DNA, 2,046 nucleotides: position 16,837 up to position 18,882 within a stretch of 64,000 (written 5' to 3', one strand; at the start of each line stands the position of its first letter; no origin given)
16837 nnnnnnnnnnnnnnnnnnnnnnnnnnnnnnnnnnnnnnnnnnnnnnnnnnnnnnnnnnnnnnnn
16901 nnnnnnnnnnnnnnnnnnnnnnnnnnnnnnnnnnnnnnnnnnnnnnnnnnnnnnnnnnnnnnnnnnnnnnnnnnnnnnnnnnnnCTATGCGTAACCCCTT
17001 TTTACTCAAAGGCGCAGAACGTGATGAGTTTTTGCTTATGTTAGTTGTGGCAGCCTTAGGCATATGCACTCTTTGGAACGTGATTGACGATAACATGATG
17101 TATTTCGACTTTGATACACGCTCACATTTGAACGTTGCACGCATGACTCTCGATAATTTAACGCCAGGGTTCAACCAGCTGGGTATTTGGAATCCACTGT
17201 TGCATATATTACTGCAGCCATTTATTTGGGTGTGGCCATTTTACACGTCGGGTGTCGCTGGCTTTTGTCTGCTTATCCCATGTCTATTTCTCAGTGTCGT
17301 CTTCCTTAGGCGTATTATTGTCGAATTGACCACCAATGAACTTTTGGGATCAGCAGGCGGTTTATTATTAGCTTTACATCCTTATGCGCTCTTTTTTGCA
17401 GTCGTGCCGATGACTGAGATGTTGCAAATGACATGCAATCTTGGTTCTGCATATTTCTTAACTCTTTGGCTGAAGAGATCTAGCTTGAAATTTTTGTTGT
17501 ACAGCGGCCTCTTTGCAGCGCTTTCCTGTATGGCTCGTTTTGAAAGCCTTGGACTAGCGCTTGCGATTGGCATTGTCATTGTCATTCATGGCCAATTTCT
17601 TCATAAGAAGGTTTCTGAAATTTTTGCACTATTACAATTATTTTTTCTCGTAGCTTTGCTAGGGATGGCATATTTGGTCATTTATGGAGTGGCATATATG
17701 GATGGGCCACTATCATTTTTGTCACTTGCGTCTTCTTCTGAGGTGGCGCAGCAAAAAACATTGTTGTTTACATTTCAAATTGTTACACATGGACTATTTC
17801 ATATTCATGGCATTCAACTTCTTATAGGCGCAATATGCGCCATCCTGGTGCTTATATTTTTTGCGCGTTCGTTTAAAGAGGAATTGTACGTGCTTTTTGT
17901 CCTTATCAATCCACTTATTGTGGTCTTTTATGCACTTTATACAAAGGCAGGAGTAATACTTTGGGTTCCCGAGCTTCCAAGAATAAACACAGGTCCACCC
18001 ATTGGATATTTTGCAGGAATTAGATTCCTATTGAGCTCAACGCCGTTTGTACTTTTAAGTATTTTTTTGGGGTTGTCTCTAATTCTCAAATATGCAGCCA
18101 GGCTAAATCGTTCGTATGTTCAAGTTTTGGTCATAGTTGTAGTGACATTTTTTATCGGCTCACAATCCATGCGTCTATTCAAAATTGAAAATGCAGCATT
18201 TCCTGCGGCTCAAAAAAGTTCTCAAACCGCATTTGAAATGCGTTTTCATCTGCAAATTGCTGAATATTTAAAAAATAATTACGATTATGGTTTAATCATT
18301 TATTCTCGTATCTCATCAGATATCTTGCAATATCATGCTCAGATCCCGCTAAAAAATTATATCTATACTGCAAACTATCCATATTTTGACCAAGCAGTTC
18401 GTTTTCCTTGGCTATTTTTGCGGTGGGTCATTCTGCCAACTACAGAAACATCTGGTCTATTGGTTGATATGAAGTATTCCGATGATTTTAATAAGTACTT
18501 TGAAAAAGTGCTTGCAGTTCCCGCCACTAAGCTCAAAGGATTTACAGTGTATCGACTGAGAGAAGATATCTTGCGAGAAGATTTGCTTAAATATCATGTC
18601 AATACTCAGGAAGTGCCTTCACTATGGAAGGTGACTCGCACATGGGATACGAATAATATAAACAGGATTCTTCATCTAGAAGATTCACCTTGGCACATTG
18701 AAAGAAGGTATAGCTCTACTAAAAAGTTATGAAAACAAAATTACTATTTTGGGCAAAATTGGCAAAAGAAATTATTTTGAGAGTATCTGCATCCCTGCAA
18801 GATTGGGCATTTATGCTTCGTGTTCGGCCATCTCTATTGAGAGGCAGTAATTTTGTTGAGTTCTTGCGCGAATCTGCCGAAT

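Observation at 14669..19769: Ppm1-like GT2 plus GT-C plus beta-propeller operon beside Ser-rich proteins: candidate protein O-glycosylation or exopolymer system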

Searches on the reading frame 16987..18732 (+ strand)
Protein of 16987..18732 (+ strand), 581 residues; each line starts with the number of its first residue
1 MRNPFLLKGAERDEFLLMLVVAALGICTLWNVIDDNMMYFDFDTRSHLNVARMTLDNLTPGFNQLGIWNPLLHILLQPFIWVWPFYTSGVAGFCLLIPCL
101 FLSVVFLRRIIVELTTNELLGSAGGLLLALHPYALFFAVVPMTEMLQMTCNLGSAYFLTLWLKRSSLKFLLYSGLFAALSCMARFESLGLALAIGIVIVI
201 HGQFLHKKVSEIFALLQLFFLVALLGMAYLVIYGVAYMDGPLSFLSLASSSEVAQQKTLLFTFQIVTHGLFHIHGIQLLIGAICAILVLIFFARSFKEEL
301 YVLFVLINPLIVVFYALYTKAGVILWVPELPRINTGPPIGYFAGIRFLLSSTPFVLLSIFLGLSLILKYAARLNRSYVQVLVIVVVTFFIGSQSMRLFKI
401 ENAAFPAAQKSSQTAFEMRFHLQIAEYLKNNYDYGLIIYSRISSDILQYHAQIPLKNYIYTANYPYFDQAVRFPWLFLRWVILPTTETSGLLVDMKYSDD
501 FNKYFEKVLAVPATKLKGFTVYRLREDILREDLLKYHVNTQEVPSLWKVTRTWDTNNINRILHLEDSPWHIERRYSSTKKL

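Call 5: search_protein_families(library=pfam, proteins=[window:16987-18732:+], max_evalue=0.01)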
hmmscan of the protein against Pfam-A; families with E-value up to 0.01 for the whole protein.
window:16987-18732:+ (581 aa): 1 family
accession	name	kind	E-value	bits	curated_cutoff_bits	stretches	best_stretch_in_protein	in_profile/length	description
PF13231.12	PMT_2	-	0.0088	16.7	26.1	1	99-221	31-154/160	Dolichyl-phosphate-mannose-protein mannosyltransferase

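Call 6: search_protein_families(library=ncbifam, proteins=[window:16987-18732:+], max_evalue=0.01)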
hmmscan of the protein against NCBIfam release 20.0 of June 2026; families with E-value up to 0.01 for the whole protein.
window:16987-18732:+ (581 aa): 1 family
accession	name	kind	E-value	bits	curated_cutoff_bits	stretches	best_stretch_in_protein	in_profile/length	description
NF047440.1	LA3751_2_3_fam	subfamily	0.0068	15.3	200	0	77-398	90-389/460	LA_3751/LA_3752 family putative glycosyltransferase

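Call 7: find_encoding_contigs(protein=window:16987-18732:+, flank=10000, max_places=6)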
Protein window:16987-18732:+ (581 aa): 1 contig read that carries it; 1 place shown.
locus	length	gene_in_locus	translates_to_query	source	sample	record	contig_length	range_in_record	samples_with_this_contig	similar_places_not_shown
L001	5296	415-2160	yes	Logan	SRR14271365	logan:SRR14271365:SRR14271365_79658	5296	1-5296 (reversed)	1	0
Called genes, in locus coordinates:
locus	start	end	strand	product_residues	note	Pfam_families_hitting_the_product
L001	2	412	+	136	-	?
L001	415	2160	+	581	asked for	-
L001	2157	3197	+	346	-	-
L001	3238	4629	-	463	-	PF04230:PS_pyruv_trans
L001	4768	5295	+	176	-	?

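Call 8: search_solved_structures(query=window:16987-18732:+, max_evalue=10)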
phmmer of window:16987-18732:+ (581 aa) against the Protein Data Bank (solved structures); distinct sequences matched with E-value up to 10: 0.

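Call 10: find_homologous_proteins(query=window:16987-18732:+, max_evalue=0.001)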
Query window:16987-18732:+ (581 aa): 8 proteins with E <= 0.001 among 8000 candidates.
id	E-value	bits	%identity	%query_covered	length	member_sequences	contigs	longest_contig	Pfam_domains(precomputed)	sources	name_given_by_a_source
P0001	0.0e+0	1294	100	100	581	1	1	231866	-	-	-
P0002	1.6e-74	270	32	95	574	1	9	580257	PF13231.13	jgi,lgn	jgi:hypothetical protein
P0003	8.0e-66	241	31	94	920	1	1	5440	PF01270.24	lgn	-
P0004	1.0e-65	241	30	94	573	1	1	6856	-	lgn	-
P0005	1.4e-24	105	31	59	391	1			-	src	-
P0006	4.7e-13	67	32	27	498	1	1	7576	-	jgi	jgi:hypothetical protein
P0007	1.6e-11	62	29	34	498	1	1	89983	-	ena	-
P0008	3.6e-4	38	24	44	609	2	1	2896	PF13231.13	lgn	-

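Call 11: find_encoding_contigs(protein=P0002, flank=10000, max_places=3)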
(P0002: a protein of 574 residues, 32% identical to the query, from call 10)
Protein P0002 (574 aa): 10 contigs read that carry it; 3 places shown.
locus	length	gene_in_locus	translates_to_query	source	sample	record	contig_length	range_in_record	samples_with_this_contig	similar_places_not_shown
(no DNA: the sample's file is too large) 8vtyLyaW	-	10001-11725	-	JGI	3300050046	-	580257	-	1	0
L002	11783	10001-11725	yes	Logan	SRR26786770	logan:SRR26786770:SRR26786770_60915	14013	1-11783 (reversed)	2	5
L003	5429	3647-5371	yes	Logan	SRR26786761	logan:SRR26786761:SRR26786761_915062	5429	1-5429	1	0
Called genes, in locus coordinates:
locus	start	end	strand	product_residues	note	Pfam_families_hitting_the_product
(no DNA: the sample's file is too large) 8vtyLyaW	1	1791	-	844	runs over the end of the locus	PF02861:Clp_N, PF23569:NBD_SMAX1, PF00004:AAA, PF17871:AAA_lid_9, PF00004:AAA, PF07724:AAA_2, PF07728:AAA_5, PF10431:ClpB_D2-small, +6 more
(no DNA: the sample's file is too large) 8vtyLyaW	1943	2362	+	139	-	PF21982:RecX_HTH1 (weak), PF02631:RecX_HTH2 (faint)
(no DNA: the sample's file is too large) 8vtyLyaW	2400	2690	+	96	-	PF02686:GatC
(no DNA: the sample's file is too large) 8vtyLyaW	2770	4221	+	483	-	PF01425:Amidase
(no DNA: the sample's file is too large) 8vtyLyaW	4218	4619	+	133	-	PF18895:T4SS_pilin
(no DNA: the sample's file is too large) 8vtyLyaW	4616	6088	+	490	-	PF02934:GatB_N, PF02637:GatB_Yqey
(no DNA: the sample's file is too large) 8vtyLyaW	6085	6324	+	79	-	-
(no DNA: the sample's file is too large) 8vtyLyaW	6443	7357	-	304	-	PF01745:IPT, PF01715:IPPT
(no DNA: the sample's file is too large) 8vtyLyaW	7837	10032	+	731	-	PF00535:Glycos_transf_2, PF13641:Glyco_tranf_2_3, PF13506:Glyco_transf_21, PF00535:Glycos_transf_2 (weak), PF13641:Glyco_tranf_2_3, PF13632:Glyco_trans_2_3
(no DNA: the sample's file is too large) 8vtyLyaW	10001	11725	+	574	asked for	PF13231:PMT_2 (weak)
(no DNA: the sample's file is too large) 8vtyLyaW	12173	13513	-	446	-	PF01341:Glyco_hydro_6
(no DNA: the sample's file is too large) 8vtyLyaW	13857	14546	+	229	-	-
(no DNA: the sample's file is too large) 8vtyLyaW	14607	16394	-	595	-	PF07973:tRNA_SAD, PF00587:tRNA-synt_2b, PF03129:HGTP_anticodon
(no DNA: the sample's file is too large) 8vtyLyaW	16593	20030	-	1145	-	PF02811:PHP, PF07733:DNA_pol3_alpha, PF17657:DNA_pol3_finger, PF14579:HHH_6, PF01336:tRNA_anti-codon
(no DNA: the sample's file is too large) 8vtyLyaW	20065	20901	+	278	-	-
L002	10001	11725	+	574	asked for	PF13231:PMT_2 (weak)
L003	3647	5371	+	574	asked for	PF13231:PMT_2 (weak)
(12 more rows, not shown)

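Call 12: find_encoding_contigs(protein=P0003, flank=10000, max_places=3)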
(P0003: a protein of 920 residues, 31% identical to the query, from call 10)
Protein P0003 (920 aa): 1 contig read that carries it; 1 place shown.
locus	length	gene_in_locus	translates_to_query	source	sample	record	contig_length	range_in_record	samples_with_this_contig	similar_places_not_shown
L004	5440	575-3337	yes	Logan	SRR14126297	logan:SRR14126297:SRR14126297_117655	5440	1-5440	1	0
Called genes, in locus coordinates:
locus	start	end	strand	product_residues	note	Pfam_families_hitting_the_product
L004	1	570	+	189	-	?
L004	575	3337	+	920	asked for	PF01270:Glyco_hydro_8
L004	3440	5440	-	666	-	?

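Call 13: find_encoding_contigs(protein=P0004, flank=10000, max_places=3)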
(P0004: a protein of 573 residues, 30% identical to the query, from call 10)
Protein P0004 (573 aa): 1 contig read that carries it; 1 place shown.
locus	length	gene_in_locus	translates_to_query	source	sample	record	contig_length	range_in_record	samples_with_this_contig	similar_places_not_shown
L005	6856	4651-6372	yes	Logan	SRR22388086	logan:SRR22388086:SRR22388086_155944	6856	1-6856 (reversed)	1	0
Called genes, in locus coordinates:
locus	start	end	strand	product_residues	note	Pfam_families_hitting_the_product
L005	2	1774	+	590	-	?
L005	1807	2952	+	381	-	-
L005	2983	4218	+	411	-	PF04230:PS_pyruv_trans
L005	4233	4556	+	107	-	PF07578:LAB_N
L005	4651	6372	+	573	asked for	-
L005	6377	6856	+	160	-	?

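Call 41: predict_structure(alignment_id=A3)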
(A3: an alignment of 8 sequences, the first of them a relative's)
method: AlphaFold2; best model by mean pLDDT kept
length: 581 residues; sequences in the alignment: 8
mean_pLDDT: 78.7   pTM: 0.79
mean pLDDT of the five models: 78.7, 77.2, 75.9, 75.9, 75.6
residues with pLDDT >= 90: 164; 70-90: 278; 50-70: 95; < 50: 44
segments of 3 or more residues with pLDDT < 50: 1-3, 248-254, 321-342, 574-581
pLDDT, mean of each block of 10 residues (from residue 1): 48 88 92 74 76 74 68 88 83 93 96 92 95 88 91 97 92 94 84 92 87 88 82 68 54 57 80 88 91 83 92 76 43 36 67 95 87 79 89 79 56 58 86 86 65 82 74 88 69 76 90 66 93 87 84 71 64 44 29
secondary structure, 60 per line:
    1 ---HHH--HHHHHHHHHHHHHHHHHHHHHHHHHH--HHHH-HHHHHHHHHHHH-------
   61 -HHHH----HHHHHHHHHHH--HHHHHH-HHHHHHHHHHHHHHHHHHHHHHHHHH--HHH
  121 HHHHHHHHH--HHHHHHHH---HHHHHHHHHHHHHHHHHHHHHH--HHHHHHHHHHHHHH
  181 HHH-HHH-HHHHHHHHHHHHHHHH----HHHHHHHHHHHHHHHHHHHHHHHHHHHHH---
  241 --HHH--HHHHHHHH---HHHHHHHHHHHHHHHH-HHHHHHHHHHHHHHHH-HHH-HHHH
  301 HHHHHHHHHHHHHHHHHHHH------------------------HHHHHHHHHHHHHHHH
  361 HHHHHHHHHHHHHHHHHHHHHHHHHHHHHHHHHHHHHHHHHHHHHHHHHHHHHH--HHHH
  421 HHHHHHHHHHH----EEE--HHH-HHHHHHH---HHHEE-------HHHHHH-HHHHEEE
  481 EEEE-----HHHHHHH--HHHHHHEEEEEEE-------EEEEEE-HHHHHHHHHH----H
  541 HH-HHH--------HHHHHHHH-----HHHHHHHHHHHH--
elements in order: H9-34 H37-40 H42-53 H62-65 H70-80 H83-88 H90-115 H118-129 H132-139 H143-164 H167-183 H189-204 H209-237 H248-255 H259-274 H276-291 H297-320 H345-414 H417-431 E436-438 H445-451 H467-472 H474-477 E478-484 H490-496 H499-504 E505-511 E519-524 H526-535 H555-562 H568-579

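Call 46: fold_search(model_id=the predicted structure, library=pdb)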
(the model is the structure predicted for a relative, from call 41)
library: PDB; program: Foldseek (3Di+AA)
matches with E <= 10: 241; with E <= 0.001: 23
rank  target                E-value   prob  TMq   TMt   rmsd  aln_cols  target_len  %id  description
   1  7oci_F                4.0e-08  1.00  0.49  0.45  13.3       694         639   12  Cryo-EM structure of yeast Ost6p containing oligosaccharyltransferase complex (released 2022-02-16)
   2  6ezn_F                1.0e-07  1.00  0.51  0.46  13.5       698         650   11  Cryo-EM structure of the yeast oligosaccharyltransferase (OST) complex (released 2018-01-17)
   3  8age_A                2.1e-07  1.00  0.51  0.47  13.1       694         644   11  Structure of yeast oligosaccharylransferase complex with acceptor peptide bound (released 2022-12-07)
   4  8agc_A                2.7e-07  1.00  0.50  0.43  15.3       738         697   11  Structure of yeast oligosaccharylransferase complex with lipid-linked oligosaccharide and non-acceptor peptide bound (released 2022-12-07)
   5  6c26_A                6.9e-07  1.00  0.51  0.46  13.3       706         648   11  The Cryo-EM structure of a eukaryotic oligosaccharyl transferase complex (released 2018-01-31)
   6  9n9j_I                8.8e-07  1.00  0.49  0.42  14.4       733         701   11  Structure of a GRP94 folding intermediate engaged with a CCDC134- and FKBP11-bound secretory translocon (released 2025-11-19)
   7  8agb_A                1.1e-06  1.00  0.47  0.43  12.7       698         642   12  Structure of yeast oligosaccharylransferase complex with lipid-linked oligosaccharide bound (released 2022-12-07)
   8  8b6l_I                1.7e-06  1.00  0.47  0.41  15.2       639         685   12  Subtomogram average of the human Sec61-TRAP-OSTA-translocon (released 2022-12-07)
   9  8pn9_A                2.6e-06  1.00  0.49  0.45  13.6       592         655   12  Structure of human oligosaccharyltransferase OST-A complex bound to NGI-1 (released 2024-05-08)
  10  6s7o_A                2.7e-06  1.00  0.49  0.44  14.6       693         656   11  Cryo-EM structure of human oligosaccharyltransferase complex OST-A (released 2019-12-18)
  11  6s7t_A                8.1e-06  1.00  0.45  0.38  14.1       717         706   11  Cryo-EM structure of human oligosaccharyltransferase complex OST-B (released 2019-12-18)
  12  7zli_A                1.1e-05  1.00  0.47  0.42  12.4       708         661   10  Cryo-EM structure of C-mannosyltransferase CeDPY19, in complex with Dol25-P-Man and bound to CMT2-Fab and anti-Fab nan (released 2023-01-11)
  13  7zlh_A                1.5e-05  1.00  0.46  0.42  12.3       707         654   10  Cryo-EM structure of C-mannosyltransferase CeDPY19, in apo state, bound to CMT2-Fab and anti-Fab nanobody (released 2023-01-11)
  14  9s6s_A                1.7e-05  1.00  0.47  0.50  10.2       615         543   10  Ternary cryo-EM structure of human ALG9 with Dol25-PP-GlcNAc2Man6, Dol25-P-Man and Fab (released 2026-03-18)
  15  7zlg_A                1.8e-05  1.00  0.44  0.40  12.7       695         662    9  Cryo-EM structure of C-mannosyltransferase CeDPY19, in complex with acceptor peptide and bound to CMT2-Fab and anti-Fa (released 2023-01-11)
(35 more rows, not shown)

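Call 69: search_protein_families(library=pfam, proteins=[L004:3443-5440:-], max_evalue=0.001)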
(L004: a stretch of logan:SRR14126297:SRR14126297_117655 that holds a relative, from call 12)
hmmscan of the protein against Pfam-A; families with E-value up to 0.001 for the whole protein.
L004:3443-5440:- (666 aa): 1 family
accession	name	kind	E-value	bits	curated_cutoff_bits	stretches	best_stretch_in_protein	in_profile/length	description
PF01341.22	Glyco_hydro_6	-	3e-64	218.2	27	1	401-645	9-299/305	Glycosyl hydrolases family 6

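Call 90: find_related_loci(query=A1, collection=metagenome_contigs, flank=10000)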
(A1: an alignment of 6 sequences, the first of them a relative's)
Query A1 (581 aa) in metagenome_contigs; peptide patterns used: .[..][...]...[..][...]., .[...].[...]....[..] (x = any residue, [..] = any of these).
169 stretches matched a pattern; 98 encode a relative of the query (tblastn E <= 1e-3); the best 80 are kept; 79 distinct loci.
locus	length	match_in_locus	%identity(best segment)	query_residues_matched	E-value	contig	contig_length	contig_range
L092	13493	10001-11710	33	14-580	5e-83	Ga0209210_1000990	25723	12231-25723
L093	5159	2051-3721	32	1-558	1e-68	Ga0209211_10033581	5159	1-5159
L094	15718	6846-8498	31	14-558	4e-68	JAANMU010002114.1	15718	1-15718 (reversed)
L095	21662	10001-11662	31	12-558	2e-65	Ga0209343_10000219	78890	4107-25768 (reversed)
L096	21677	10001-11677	30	10-567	3e-64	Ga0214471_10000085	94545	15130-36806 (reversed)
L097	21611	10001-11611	30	43-568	4e-60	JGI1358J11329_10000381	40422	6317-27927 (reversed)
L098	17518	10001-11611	30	43-568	4e-60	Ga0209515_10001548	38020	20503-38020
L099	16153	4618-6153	27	43-557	1e-54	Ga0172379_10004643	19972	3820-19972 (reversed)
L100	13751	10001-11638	28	11-558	4e-57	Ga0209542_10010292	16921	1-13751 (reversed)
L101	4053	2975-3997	38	17-356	2e-52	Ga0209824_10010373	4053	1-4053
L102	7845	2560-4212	25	11-565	5e-44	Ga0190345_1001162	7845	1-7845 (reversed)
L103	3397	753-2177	26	43-527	3e-40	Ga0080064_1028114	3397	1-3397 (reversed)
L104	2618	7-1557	29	8-523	2e-38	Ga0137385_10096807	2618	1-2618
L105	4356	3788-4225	47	43-188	2e-36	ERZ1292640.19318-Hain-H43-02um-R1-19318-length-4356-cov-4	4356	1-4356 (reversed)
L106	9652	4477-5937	27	28-508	2e-36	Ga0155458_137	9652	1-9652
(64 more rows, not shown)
